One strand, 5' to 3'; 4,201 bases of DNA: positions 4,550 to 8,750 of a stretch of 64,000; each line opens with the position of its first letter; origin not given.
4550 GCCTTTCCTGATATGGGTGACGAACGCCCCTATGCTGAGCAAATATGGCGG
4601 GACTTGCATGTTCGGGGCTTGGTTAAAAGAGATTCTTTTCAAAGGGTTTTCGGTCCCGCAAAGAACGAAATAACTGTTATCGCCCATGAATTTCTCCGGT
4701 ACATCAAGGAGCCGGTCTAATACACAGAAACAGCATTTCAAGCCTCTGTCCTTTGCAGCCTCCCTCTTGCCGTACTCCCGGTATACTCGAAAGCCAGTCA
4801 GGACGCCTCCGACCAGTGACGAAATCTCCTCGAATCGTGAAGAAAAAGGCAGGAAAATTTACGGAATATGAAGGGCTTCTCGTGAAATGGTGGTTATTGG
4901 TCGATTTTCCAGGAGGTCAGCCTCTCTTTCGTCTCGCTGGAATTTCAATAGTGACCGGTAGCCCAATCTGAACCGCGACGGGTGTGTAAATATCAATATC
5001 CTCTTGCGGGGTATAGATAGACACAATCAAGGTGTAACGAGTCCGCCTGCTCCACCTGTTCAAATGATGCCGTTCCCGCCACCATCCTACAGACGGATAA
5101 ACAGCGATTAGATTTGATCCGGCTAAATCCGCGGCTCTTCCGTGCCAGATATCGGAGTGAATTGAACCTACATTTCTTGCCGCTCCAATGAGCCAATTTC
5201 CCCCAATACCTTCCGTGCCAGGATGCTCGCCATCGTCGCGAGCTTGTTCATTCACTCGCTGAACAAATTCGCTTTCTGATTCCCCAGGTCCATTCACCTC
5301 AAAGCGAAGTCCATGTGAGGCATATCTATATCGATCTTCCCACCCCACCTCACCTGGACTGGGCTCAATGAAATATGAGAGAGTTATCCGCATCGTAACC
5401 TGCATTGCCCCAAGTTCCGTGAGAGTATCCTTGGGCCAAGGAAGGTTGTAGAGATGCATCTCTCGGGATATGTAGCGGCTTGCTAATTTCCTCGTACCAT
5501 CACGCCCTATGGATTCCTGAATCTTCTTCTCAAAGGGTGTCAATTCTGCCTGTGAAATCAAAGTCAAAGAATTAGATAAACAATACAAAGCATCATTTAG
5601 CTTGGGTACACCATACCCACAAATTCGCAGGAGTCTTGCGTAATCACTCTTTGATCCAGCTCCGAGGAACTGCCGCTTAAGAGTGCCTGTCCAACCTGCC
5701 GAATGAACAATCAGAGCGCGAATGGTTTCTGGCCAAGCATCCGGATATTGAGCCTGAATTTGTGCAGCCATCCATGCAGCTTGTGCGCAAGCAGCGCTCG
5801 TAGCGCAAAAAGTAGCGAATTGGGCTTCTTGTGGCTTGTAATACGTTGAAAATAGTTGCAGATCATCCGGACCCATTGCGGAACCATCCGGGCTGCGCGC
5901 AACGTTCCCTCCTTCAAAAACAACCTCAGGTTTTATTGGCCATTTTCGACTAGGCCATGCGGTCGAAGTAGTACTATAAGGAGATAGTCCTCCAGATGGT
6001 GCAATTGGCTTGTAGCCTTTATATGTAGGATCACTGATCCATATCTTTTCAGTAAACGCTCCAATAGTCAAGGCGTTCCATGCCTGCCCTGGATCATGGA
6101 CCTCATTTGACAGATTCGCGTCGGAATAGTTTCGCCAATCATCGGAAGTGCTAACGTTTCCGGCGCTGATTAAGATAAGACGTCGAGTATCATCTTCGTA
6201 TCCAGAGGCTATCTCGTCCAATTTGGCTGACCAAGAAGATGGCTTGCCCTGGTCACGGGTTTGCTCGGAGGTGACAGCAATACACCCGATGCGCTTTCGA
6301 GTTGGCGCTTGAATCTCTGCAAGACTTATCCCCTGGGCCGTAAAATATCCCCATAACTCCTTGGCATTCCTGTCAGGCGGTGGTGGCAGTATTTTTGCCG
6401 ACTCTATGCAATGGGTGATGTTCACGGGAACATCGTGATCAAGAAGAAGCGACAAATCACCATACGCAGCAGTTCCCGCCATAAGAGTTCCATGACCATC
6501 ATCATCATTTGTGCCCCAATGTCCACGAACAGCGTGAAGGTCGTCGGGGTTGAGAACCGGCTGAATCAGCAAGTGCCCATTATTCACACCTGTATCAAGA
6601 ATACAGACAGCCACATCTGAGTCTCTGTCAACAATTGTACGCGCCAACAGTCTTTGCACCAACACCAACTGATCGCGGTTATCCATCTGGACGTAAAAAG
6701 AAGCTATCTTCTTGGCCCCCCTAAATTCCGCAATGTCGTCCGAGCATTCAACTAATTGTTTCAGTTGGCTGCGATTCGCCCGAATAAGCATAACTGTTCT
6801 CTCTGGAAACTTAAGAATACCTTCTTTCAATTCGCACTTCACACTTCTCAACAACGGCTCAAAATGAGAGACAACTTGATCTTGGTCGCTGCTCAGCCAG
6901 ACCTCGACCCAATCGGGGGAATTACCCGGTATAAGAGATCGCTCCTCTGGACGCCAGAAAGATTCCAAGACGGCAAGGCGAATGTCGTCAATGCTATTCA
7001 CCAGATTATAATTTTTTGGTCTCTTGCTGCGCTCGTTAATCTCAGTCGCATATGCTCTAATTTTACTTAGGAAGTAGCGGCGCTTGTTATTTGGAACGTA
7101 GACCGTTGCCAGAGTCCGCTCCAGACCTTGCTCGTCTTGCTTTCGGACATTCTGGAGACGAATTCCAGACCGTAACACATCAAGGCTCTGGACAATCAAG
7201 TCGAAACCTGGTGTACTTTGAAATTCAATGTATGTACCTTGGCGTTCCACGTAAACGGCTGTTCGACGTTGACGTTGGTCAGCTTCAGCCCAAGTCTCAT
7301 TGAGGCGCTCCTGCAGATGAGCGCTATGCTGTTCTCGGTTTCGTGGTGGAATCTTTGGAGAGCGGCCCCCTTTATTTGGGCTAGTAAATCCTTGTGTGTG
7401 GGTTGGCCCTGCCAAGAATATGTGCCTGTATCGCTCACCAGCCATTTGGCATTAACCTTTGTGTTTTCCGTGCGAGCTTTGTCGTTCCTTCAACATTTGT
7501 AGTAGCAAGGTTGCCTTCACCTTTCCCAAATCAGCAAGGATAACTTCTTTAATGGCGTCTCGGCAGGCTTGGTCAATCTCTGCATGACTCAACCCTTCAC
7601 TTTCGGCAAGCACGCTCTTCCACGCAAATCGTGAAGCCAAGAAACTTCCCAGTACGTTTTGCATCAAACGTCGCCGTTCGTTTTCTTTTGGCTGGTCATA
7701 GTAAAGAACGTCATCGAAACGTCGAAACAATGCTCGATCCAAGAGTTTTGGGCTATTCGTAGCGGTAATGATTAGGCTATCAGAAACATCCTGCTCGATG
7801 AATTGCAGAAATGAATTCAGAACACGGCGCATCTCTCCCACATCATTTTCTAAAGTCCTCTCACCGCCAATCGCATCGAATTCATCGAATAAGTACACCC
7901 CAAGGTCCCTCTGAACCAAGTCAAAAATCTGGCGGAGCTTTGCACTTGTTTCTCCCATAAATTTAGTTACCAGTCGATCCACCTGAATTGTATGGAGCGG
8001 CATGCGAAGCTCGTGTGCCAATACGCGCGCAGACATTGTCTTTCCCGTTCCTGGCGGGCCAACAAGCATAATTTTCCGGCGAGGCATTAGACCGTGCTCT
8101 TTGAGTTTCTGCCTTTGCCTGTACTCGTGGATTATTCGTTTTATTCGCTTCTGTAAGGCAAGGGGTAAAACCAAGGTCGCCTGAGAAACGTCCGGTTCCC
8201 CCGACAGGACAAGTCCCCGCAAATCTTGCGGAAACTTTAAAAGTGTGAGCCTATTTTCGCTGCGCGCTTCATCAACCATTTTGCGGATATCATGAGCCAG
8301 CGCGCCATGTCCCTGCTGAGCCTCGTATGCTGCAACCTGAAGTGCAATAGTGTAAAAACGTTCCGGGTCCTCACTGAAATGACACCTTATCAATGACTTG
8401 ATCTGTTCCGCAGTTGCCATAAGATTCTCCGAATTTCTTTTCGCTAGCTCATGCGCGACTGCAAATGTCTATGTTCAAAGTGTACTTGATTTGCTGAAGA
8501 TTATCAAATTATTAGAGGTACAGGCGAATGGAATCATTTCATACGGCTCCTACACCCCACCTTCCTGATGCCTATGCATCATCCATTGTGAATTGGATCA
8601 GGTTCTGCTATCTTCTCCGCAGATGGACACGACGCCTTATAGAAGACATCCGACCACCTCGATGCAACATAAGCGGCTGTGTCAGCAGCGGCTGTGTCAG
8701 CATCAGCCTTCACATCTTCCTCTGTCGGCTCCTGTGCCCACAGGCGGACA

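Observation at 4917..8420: AAA+ ATPase plus giant subtilisin-like protease operon resembling IetA/IetS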

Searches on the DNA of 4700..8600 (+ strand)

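Call 8: search_dna_similar(query=window:4700-8600:+, collection=ecoli_genomes, mode=near, max_rows=15)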
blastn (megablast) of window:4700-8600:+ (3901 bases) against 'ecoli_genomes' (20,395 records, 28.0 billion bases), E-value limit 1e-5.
No match.

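Call 9: search_dna_similar(query=window:4700-8600:+, collection=plasmids, mode=near, max_rows=15)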
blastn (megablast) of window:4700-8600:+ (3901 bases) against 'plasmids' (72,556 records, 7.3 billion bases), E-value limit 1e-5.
No match.

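Call 82: search_dna_similar(query=L084:1453-4981:+, collection=ecoli_genomes, mode=near, max_rows=8)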
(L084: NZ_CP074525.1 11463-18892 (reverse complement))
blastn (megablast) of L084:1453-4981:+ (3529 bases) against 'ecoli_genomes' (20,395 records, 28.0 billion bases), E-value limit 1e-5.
Records with a match: 7; places in all: 7; records where one place covers at least 80% of the query: 7.
Genomes with a match: 7 of 5426; with a place that covers at least 80% of the query: 7. Places per genome that has any: lowest 1, median 1, highest 1. On chromosomes: 0 places; on plasmids: 7.
Best place of each record, by identity: >=99% 7.
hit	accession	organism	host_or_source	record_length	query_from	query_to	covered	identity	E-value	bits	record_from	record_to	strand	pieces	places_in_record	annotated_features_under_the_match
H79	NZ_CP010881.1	Escherichia coli strain MNCRE44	Homo sapiens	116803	1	3529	100%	100.0%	0e+0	6517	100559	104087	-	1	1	S8 family peptidase | AAA family ATPase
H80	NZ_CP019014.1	Escherichia coli strain Ecol_AZ162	Homo sapiens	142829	1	3529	100%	100.0%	0e+0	6512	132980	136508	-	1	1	S8 family peptidase | AAA family ATPase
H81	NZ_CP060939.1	Escherichia coli strain EC11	Homo sapiens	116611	1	3529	100%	99.9%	0e+0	6501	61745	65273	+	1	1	S8 family peptidase | AAA family ATPase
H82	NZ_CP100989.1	Escherichia coli strain ET210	Hoplobatrachus rugulosus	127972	1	3529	100%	99.9%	0e+0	6501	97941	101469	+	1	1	S8 family peptidase | AAA family ATPase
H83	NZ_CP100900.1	Escherichia coli strain ET846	Hoplobatrachus rugulosus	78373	1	3529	100%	99.9%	0e+0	6501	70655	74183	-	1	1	S8 family peptidase | AAA family ATPase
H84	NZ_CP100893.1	Escherichia coli strain ET881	Hoplobatrachus rugulosus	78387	1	3529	100%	99.9%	0e+0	6501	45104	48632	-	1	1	S8 family peptidase | AAA family ATPase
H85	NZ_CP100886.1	Escherichia coli strain ET896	Hoplobatrachus rugulosus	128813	1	3529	100%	99.9%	0e+0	6501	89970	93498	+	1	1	S8 family peptidase | AAA family ATPase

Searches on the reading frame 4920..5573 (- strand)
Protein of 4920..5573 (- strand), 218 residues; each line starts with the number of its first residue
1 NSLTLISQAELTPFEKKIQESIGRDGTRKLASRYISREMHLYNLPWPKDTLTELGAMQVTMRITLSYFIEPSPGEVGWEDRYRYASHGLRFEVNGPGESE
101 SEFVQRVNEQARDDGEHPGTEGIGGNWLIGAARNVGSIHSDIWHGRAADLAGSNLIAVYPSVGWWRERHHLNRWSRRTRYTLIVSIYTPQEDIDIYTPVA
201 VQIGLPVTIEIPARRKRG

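Call 53: predict_structure(alignment_id=A2)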
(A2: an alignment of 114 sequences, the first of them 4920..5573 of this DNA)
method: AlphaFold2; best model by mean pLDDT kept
length: 218 residues; sequences in the alignment: 114
mean_pLDDT: 76.6   pTM: 0.71
mean pLDDT of the five models: 76.6, 74.1, 73.4, 72.4, 69.7
residues with pLDDT >= 90: 53; 70-90: 96; 50-70: 49; < 50: 20
segments of 3 or more residues with pLDDT < 50: 82-86, 117-121, 132-135
pLDDT, mean of each block of 10 residues (from residue 1): 84 89 94 87 87 91 81 58 59 89 89 56 62 60 89 89 76 81 88 53 55 64
secondary structure, 60 per line:
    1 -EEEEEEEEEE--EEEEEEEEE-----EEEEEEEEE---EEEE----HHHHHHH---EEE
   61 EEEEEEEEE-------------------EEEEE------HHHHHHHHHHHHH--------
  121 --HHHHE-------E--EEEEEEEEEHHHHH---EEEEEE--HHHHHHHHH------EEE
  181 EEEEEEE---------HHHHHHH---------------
elements in order: E2-11 E14-22 E28-36 E40-43 H48-54 E58-69 E89-93 H100-112 H123-126 E138-146 H147-151 E155-160 H163-171 E178-187 H197-203

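Call 59: fold_search(model_id=the predicted structure, library=pdb)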
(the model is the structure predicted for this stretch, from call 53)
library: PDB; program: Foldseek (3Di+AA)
matches with E <= 10: 506; with E <= 0.001: 1
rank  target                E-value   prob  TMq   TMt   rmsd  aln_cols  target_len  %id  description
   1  1js9_A                8.0e-04  0.98  0.27  0.35   8.7       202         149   11  Brome Mosaic Virus (released 2002-04-03)
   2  8c38_D                1.1e-03  0.98  0.28  0.37   8.3       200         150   10  Contracted cowpea chlorotic mottle virus (released 2023-10-18)
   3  1f15_C                1.3e-03  0.97  0.28  0.31  11.2       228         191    7  CUCUMBER MOSAIC VIRUS (STRAIN FNY) (released 2000-06-21)
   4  1za7_A                1.7e-03  0.99  0.31  0.39   6.8       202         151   11  The crystal structure of salt stable cowpea cholorotic mottle virus at 2.7 angstroms resolution. (released 2006-03-21)
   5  1cwp_B                1.7e-03  0.97  0.27  0.33   8.5       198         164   11  STRUCTURES OF THE NATIVE AND SWOLLEN FORMS OF COWPEA CHLOROTIC MOTTLE VIRUS DETERMINED BY X-RAY CRYSTALLOGRAPHY AND CR (released 1995-05-22)
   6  8c38_I                1.9e-03  0.98  0.30  0.36   9.0       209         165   10  Contracted cowpea chlorotic mottle virus (released 2023-10-18)
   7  1js9_C                2.8e-03  0.95  0.28  0.31  11.8       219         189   11  Brome Mosaic Virus (released 2002-04-03)
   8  1cwp_A                4.8e-03  0.98  0.32  0.41   6.4       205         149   11  STRUCTURES OF THE NATIVE AND SWOLLEN FORMS OF COWPEA CHLOROTIC MOTTLE VIRUS DETERMINED BY X-RAY CRYSTALLOGRAPHY AND CR (released 1995-05-22)
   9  6la3_A                5.1e-03  0.57  0.24  0.20  12.3       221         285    8  Cryo-EM structure of full echovirus 11 particle at pH 7.4 (released 2020-10-07)
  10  8c38_C                6.1e-03  0.95  0.30  0.36   8.4       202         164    9  Contracted cowpea chlorotic mottle virus (released 2023-10-18)
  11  7eak_A                6.9e-03  0.89  0.33  0.27  10.0       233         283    8  Echovirus3 full particle in complex with 5G3 fab (released 2021-07-14)
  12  8bi4_A                8.2e-03  0.87  0.27  0.36   8.7       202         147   12  Helical shell of CCMV capsid protein on DNA origami 6HB-2k (released 2023-07-05)
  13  7s7k_A                9.9e-03  0.63  0.25  0.14  17.4       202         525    8  Crystal structure of the EphB2 extracellular domain (released 2021-10-27)
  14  8e8x_1                1.0e-02  0.47  0.26  0.22  10.1       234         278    7  9H2 Fab-Sabin poliovirus 3 complex (released 2023-06-21)
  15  4m4p_A                1.1e-02  0.44  0.25  0.13  17.7       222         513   10  Crystal structure of EPHA4 ectodomain (released 2013-10-30)
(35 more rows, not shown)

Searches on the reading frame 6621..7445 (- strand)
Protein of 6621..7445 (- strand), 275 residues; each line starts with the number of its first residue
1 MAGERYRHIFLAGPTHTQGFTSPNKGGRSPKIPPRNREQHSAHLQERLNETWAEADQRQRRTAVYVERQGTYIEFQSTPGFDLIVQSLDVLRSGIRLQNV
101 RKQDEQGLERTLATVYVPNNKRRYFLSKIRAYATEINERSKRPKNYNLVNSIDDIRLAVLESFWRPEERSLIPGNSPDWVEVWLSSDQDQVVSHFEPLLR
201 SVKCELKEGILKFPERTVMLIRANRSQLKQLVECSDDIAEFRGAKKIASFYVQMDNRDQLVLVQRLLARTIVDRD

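Call 52: predict_structure(alignment_id=A1)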
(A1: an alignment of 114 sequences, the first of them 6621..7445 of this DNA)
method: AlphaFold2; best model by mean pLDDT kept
length: 275 residues; sequences in the alignment: 114
mean_pLDDT: 73.0   pTM: 0.59
mean pLDDT of the five models: 73.0, 70.2, 66.7, 64.5, 64.6
residues with pLDDT >= 90: 51; 70-90: 123; 50-70: 59; < 50: 42
segments of 3 or more residues with pLDDT < 50: 1-27, 39-41, 43-45, 55-57
pLDDT, mean of each block of 10 residues (from residue 1): 38 44 45 51 49 51 71 73 71 83 75 81 80 72 62 75 86 92 92 93 91 87 93 90 70 79 81 60
secondary structure, 60 per line:
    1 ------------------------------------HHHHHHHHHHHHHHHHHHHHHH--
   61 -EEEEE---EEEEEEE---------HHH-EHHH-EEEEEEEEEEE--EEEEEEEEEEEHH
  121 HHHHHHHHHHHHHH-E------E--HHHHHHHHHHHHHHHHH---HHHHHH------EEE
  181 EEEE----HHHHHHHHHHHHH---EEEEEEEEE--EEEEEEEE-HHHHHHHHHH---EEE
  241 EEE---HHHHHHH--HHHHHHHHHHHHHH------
elements in order: H37-58 E62-66 E70-76 E95-105 E108-118 H119-134 H146-162 H166-171 E178-184 H189-201 E205-213 E216-223 H225-234 E238-243 H247-253 H256-269

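Call 58: fold_search(model_id=the predicted structure, library=pdb)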
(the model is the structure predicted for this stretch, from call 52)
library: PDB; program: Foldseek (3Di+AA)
matches with E <= 10: 1530; with E <= 0.001: 1
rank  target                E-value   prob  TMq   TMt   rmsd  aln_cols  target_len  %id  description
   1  3ab4_B                8.8e-04  0.96  0.17  0.28  15.1       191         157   11  Crystal structure of feedback inhibition resistant mutant of aspartate kinase from Corynebacterium glutamicum in compl (released 2010-06-23)
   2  3ab4_F                2.3e-03  0.90  0.16  0.27  15.3       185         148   14  Crystal structure of feedback inhibition resistant mutant of aspartate kinase from Corynebacterium glutamicum in compl (released 2010-06-23)
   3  5it0                  3.5e-03  0.77  0.18  0.13  19.0       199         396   12  Crystal structure of Mycobacterium avium SerB2 mutant D343N/D347N (released 2016-04-27)
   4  3ab4_K                4.2e-03  0.85  0.16  0.13  14.7       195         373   12  Crystal structure of feedback inhibition resistant mutant of aspartate kinase from Corynebacterium glutamicum in compl (released 2010-06-23)
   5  5is2                  4.7e-03  0.75  0.18  0.13  19.0       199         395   11  Crystal structure of Mycobacterium avium SerB2 at pH 6.6 (released 2016-04-27)
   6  3ab4_A                5.0e-03  0.84  0.18  0.14  14.7       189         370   13  Crystal structure of feedback inhibition resistant mutant of aspartate kinase from Corynebacterium glutamicum in compl (released 2010-06-23)
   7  5it4                  5.0e-03  0.66  0.16  0.12  17.7       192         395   10  Crystal structure of Mycobacterium avium SerB2 mutant D343N (released 2016-04-27)
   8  5jjb                  5.6e-03  0.77  0.18  0.14  18.9       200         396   10  Crystal structure of Mycobacterium avium SerB2 mutant D343G (released 2016-05-18)
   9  3ab4_O                6.2e-03  0.82  0.16  0.13  14.4       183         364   14  Crystal structure of feedback inhibition resistant mutant of aspartate kinase from Corynebacterium glutamicum in compl (released 2010-06-23)
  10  3ab4_G                6.2e-03  0.75  0.16  0.13  16.0       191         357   12  Crystal structure of feedback inhibition resistant mutant of aspartate kinase from Corynebacterium glutamicum in compl (released 2010-06-23)
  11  3ab4_H                6.6e-03  0.84  0.17  0.27  14.1       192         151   12  Crystal structure of feedback inhibition resistant mutant of aspartate kinase from Corynebacterium glutamicum in compl (released 2010-06-23)
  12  3s1t_B                8.3e-03  0.82  0.18  0.28  14.1       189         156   12  Structure of the regulatory domain of aspartokinase (Rv3709c; AK-beta) in complex with threonine from Mycobacterium tu (released 2012-06-13)
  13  3ab4_C                9.3e-03  0.77  0.16  0.12  14.9       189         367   14  Crystal structure of feedback inhibition resistant mutant of aspartate kinase from Corynebacterium glutamicum in compl (released 2010-06-23)
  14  5ak9_J                9.9e-03  0.54  0.17  0.22  12.3       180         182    7  THE CRYSTAL STRUCTURE OF I-DMOI Q42AK120M IN COMPLEX WITH ITS TARGET DNA IN THE PRESENCE OF 2MM MN (released 2015-06-17)
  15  4go7                  1.0e-02  0.82  0.19  0.28  13.8       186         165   12  The regulatory subunit of aspartate kinase in complex with threonine from Mycobacterium tuberculosis (released 2012-09-05)
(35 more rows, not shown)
